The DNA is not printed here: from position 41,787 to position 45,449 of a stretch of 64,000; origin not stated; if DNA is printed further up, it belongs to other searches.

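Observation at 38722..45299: Compact three-gene operon: HEPN-DUF499 ATPase, DUF1156 methyltransferase and GIY-YIG nuclease, a candidate methylation-linked defence system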

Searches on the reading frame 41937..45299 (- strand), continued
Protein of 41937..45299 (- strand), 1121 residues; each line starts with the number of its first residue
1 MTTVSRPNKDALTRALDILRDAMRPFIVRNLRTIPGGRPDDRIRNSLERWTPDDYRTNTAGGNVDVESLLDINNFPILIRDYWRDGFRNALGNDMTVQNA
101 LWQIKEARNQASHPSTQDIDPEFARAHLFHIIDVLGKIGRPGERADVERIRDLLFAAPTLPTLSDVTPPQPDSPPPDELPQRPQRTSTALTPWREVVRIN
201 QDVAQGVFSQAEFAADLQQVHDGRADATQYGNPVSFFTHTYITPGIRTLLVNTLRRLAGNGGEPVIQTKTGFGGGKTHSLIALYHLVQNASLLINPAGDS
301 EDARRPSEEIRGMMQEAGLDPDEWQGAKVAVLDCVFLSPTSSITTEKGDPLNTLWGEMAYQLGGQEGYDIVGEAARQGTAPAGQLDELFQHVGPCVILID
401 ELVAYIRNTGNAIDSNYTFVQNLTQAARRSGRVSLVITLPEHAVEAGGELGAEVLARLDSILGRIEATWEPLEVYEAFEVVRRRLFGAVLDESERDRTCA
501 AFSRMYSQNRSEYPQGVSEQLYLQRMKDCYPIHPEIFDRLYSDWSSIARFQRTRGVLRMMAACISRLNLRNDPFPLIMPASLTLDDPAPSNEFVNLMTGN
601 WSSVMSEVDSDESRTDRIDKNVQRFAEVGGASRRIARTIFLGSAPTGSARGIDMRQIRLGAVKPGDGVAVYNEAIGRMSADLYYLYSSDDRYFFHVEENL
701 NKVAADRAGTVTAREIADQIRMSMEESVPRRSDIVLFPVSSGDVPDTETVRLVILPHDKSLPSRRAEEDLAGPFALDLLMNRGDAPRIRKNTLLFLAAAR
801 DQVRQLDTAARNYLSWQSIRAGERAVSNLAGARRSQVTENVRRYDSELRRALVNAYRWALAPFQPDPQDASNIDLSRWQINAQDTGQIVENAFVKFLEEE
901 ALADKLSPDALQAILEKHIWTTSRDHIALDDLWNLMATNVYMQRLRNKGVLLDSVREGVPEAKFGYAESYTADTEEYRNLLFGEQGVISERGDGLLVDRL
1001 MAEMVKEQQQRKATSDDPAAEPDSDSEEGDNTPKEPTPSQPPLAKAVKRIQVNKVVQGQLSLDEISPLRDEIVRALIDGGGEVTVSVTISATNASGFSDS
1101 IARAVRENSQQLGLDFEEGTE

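Call 79: find_encoding_contigs(protein=P0312, flank=10000, max_places=1)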
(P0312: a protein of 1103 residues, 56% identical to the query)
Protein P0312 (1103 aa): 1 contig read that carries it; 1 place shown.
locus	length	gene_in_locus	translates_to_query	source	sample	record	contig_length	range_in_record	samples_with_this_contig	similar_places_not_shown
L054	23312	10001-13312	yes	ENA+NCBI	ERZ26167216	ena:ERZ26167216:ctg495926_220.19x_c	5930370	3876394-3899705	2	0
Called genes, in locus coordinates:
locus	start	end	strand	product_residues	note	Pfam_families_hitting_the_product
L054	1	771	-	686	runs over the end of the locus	PF07584:BatA, PF13519:VWA_2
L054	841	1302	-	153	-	PF00359:PTS_EIIA_2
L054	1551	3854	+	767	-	PF23914:TPR_CcmH_CycH (faint), PF00515:TPR_1 (faint), PF07719:TPR_2 (faint), PF12895:ANAPC3 (faint), PF13174:TPR_6 (faint), PF13181:TPR_8 (faint), PF13424:TPR_12, PF13428:TPR_14 (faint), +4 more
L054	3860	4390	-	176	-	PF06271:RDD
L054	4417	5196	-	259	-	PF00106:adh_short, PF08659:KR, PF13561:adh_short_C2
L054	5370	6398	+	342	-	PF01557:FAA_hydrolase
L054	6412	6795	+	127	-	PF02276:CytoC_RC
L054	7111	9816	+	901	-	PF28598:PDH_E1_N, PF00456:Transketolase_N, PF17831:PDH_E1_M, PF22613:Transketolase_C_1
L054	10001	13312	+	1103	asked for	PF04465:DUF499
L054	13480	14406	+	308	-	-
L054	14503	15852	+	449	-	PF06634:DUF1156, PF02086:MethyltransfD12 (weak)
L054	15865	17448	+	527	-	-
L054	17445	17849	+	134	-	-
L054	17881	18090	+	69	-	-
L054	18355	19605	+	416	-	PF00364:Biotin_lipoyl, PF25984:BSH_YknX (faint), PF02817:E3_binding, PF00198:2-oxoacid_dh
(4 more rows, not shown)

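Call 80: find_encoding_contigs(protein=P0328, flank=10000, max_places=1)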
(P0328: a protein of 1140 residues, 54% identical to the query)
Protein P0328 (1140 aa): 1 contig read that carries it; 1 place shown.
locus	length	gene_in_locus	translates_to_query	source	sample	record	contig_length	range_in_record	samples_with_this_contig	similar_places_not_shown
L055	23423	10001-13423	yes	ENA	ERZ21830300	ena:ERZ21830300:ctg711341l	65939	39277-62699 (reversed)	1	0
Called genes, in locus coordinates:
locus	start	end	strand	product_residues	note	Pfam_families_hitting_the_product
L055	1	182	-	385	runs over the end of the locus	PF02771:Acyl-CoA_dh_N, PF02770:Acyl-CoA_dh_M, PF00441:Acyl-CoA_dh_1, PF08028:Acyl-CoA_dh_2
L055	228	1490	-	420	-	PF00764:Arginosuc_synth, PF20979:Arginosuc_syn_C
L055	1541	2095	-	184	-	PF05685:Uma2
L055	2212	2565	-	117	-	PF10387:DUF2442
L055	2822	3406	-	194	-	-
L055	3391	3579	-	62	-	PF10049:DUF2283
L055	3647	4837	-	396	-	PF00202:Aminotran_3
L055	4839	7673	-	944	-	PF03699:UPF0182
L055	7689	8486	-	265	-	PF00696:AA_kinase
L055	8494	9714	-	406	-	PF01960:ArgJ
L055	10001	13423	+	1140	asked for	PF18731:HEPN_Swt1, PF04465:DUF499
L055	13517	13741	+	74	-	-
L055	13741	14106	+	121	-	-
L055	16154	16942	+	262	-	-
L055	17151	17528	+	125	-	-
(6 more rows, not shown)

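Call 81: find_encoding_contigs(protein=P0315, flank=10000, max_places=1)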
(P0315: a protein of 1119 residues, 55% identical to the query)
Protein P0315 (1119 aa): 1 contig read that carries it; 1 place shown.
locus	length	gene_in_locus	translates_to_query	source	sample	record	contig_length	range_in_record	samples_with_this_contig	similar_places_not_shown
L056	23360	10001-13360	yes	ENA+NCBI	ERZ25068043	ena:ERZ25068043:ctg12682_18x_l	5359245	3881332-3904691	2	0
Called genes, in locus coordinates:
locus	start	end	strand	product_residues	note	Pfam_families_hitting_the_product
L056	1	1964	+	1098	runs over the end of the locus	-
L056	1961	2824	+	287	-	PF13174:TPR_6 (faint), PF13428:TPR_14 (faint), PF00515:TPR_1 (faint), PF07719:TPR_2 (faint), PF13424:TPR_12 (weak), PF14559:TPR_19 (weak)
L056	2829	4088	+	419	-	-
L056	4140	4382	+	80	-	-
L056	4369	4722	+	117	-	-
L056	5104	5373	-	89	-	PF06291:Lambda_Bor (weak)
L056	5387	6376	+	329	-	PF20030:bpMoxR, PF00004:AAA (weak), PF07726:AAA_3, PF07728:AAA_5, PF17863:AAA_lid_2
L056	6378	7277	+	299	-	PF01882:DUF58, PF13519:VWA_2 (weak)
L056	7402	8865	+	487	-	PF19295:SufBD_N, PF01458:SUFBD_core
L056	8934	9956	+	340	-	-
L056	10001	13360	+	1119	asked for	PF18731:HEPN_Swt1, PF04465:DUF499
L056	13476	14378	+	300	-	-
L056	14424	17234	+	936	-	PF06634:DUF1156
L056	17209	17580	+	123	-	-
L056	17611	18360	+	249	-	PF00005:ABC_tran, PF02463:SMC_N (faint), PF13304:AAA_21 (faint)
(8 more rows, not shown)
